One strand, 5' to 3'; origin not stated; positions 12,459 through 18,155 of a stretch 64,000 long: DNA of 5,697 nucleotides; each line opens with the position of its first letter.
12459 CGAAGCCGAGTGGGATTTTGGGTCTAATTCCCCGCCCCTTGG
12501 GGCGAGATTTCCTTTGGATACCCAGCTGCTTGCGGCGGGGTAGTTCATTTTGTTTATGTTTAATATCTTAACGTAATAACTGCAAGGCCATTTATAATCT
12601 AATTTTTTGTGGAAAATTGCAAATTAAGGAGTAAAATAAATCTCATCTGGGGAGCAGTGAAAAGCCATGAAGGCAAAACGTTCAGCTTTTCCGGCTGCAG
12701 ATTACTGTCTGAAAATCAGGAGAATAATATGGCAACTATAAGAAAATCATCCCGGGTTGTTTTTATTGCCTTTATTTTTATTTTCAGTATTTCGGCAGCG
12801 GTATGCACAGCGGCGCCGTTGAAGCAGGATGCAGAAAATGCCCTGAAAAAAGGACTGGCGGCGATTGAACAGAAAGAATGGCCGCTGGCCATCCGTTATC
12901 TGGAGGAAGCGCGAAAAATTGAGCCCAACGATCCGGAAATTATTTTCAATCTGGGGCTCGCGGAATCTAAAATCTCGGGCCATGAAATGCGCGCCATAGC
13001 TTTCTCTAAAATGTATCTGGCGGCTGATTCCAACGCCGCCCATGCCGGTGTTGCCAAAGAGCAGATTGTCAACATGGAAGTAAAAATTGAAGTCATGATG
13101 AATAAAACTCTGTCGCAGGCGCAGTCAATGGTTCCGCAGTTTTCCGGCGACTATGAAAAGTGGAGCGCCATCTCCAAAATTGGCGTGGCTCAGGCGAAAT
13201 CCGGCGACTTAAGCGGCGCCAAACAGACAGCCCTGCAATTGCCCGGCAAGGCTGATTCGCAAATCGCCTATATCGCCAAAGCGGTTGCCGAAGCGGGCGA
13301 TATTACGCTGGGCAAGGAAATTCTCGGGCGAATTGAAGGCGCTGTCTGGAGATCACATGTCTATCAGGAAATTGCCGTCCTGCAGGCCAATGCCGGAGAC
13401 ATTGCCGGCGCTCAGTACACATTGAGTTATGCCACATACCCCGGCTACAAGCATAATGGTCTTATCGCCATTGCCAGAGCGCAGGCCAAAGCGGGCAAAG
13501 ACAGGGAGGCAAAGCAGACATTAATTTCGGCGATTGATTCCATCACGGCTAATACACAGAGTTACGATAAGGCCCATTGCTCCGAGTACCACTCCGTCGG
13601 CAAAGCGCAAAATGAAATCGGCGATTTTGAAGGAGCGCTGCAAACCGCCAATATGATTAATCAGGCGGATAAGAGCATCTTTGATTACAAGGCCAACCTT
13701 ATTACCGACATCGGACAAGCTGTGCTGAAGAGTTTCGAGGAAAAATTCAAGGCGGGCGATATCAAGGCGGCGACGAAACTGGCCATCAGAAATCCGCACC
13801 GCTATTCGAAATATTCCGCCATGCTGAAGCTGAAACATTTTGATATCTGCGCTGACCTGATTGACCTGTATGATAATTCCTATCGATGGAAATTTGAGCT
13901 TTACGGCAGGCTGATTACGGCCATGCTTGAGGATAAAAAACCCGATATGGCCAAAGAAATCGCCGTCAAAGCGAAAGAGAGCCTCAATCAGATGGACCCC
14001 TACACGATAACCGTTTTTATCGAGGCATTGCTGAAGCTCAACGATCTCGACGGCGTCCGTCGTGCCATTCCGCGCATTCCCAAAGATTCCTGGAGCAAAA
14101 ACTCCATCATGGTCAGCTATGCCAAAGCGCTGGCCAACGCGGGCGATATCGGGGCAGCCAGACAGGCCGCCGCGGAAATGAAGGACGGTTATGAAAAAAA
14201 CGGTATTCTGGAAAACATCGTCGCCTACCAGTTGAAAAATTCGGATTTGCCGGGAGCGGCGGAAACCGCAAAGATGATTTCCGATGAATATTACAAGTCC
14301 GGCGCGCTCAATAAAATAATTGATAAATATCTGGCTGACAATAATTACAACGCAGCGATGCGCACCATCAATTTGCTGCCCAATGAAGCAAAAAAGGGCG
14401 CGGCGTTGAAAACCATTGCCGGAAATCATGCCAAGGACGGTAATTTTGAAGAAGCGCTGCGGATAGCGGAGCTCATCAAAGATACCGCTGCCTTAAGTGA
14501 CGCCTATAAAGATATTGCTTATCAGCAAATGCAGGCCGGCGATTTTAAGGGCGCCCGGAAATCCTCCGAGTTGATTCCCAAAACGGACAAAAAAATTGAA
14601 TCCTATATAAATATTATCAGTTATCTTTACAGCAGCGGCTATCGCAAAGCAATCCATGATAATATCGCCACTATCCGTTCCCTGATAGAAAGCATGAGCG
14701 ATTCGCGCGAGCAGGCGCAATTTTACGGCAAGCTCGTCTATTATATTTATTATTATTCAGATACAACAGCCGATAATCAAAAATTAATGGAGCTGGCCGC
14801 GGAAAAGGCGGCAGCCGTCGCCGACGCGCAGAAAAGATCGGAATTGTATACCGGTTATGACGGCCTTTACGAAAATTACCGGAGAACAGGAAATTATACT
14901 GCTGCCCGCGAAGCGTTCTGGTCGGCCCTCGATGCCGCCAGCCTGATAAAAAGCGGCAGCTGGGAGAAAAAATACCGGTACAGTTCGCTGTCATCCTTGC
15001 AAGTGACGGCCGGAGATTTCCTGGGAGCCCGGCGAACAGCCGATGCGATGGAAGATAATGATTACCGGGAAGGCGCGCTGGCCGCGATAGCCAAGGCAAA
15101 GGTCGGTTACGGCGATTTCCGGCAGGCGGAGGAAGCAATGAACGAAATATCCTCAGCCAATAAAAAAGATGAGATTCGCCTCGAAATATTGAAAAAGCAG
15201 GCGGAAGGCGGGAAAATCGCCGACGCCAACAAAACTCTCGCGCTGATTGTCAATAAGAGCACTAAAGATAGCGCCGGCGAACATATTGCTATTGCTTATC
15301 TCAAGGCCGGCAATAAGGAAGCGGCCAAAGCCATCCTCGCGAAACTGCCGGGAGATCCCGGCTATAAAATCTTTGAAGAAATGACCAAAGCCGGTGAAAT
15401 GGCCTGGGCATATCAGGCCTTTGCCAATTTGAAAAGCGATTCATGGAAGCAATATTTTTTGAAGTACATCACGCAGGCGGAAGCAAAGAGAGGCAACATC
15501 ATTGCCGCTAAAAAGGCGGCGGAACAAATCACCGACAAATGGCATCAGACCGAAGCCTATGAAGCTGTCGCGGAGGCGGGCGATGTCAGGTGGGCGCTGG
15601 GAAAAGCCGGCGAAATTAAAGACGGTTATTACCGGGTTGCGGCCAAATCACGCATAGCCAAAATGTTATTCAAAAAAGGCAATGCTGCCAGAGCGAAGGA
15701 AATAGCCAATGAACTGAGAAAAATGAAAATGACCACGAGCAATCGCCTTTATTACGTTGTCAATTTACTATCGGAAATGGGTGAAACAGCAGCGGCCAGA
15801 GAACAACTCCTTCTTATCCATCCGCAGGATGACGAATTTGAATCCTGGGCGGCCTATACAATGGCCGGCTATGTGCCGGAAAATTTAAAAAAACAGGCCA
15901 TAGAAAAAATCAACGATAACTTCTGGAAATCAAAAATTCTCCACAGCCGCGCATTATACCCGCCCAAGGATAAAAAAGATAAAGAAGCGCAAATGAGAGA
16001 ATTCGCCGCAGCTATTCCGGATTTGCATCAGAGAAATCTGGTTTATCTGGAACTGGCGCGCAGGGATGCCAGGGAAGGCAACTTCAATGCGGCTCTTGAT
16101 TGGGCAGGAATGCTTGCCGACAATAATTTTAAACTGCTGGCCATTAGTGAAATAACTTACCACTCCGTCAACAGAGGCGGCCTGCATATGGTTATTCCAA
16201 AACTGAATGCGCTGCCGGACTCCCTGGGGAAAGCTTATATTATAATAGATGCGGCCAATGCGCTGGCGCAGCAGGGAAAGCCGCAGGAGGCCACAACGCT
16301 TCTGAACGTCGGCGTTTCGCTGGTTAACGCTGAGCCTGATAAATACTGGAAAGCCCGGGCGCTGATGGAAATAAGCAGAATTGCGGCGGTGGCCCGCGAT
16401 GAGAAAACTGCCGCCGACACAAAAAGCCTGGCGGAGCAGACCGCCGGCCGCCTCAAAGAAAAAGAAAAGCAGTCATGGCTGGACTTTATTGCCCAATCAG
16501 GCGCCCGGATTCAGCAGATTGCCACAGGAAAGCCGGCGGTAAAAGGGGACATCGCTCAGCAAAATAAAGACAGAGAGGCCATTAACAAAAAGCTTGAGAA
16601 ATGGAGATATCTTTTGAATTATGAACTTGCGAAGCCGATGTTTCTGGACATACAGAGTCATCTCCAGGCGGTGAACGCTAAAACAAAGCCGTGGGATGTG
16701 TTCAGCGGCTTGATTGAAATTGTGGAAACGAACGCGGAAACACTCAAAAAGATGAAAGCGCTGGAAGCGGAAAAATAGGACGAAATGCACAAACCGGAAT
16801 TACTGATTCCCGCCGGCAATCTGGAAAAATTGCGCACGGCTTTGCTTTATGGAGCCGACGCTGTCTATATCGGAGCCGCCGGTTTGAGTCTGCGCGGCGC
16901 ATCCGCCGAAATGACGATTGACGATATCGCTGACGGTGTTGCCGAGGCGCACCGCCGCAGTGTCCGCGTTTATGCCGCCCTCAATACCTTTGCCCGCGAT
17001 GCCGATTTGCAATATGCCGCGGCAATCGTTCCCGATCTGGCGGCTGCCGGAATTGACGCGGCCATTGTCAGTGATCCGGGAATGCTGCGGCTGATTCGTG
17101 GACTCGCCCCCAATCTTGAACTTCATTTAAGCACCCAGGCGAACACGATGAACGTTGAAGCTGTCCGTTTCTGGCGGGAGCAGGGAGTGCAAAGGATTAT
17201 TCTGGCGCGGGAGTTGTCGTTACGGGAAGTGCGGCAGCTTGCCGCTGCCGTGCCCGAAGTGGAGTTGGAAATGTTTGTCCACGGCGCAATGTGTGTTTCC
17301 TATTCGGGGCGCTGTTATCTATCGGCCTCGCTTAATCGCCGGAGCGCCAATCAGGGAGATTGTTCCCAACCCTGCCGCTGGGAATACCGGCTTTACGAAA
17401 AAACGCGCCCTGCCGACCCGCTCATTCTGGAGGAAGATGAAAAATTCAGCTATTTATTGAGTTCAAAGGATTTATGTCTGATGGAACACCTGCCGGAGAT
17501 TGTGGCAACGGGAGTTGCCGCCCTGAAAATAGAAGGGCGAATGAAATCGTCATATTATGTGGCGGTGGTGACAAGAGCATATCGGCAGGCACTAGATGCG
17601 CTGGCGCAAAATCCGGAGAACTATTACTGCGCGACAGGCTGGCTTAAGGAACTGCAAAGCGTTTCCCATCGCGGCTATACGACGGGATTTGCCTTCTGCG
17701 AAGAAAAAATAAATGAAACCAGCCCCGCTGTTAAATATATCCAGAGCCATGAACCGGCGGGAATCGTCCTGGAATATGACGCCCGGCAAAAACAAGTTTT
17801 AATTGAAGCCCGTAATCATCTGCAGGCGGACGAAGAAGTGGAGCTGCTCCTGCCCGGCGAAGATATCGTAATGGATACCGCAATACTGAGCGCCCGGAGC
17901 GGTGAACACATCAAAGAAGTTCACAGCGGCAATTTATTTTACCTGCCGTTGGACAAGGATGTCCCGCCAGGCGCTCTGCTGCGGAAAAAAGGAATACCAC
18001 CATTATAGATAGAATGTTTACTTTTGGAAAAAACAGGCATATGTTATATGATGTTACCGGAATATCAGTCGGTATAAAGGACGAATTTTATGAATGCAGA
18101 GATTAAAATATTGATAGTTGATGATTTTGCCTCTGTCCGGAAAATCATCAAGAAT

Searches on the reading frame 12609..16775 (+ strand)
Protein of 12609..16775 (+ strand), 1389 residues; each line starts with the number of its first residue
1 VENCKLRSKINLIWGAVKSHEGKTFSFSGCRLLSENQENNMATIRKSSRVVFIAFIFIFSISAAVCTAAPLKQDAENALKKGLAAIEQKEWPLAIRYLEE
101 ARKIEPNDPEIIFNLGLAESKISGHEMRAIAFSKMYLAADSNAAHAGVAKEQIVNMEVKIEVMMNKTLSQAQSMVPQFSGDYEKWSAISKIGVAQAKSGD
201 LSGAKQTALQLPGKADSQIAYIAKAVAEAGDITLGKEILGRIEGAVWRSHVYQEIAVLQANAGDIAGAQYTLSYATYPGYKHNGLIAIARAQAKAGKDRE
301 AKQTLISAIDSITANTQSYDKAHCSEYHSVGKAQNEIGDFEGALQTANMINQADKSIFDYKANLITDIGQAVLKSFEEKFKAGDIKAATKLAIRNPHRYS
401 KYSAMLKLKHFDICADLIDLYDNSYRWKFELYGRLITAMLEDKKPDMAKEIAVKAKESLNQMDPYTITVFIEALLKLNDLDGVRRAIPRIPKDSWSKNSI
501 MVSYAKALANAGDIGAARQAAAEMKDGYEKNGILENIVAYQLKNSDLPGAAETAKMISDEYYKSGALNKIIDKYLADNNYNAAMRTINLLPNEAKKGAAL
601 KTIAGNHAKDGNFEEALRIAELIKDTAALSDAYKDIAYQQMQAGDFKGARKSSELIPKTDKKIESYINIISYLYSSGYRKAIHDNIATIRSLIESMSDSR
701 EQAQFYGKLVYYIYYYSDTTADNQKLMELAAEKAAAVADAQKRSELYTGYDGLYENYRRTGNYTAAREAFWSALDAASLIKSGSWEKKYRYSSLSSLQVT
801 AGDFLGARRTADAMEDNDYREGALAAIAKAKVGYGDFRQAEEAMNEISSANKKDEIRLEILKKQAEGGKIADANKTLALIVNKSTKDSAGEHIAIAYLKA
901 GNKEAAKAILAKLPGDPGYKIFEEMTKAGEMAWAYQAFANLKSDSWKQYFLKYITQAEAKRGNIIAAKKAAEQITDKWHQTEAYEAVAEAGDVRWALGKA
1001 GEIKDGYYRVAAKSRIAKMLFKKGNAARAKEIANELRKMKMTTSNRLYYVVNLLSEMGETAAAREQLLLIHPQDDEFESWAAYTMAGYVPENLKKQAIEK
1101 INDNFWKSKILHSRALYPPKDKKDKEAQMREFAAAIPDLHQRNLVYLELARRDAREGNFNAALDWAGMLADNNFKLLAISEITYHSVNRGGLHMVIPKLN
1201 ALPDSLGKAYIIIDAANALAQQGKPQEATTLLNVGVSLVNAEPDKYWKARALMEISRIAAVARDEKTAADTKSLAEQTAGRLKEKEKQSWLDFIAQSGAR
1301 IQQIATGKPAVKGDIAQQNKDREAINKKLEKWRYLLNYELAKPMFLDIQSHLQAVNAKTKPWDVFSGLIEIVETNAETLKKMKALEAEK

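Call 38: search_protein_families(library=pfam, proteins=[window:12609-16775:+], max_evalue=0.00001)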
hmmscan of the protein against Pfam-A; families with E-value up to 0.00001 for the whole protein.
window:12609-16775:+ (1389 aa): 2 families
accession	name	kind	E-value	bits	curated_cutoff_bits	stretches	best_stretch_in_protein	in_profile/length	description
PF14559.12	TPR_19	-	6.2e-08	33.3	25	0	85-116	1-32/68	Tetratricopeptide repeat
PF13428.12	TPR_14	-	6.6e-07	29.8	23.5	0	81-116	7-42/44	Tetratricopeptide repeat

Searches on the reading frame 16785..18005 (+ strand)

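Call 38: search_protein_families(library=pfam, proteins=[window:16785-18005:+], max_evalue=0.00001)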
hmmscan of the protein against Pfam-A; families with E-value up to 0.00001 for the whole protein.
window:16785-18005:+ (407 aa): 2 families
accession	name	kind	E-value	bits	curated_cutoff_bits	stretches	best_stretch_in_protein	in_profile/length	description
PF01136.24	Peptidase_U32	-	8.8e-94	313.6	22.4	1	77-306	3-230/233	Peptidase family U32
PF16325.11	Peptidase_U32_C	-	1.2e-11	45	28.2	1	322-400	3-83/83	Peptidase family U32 C-terminal domain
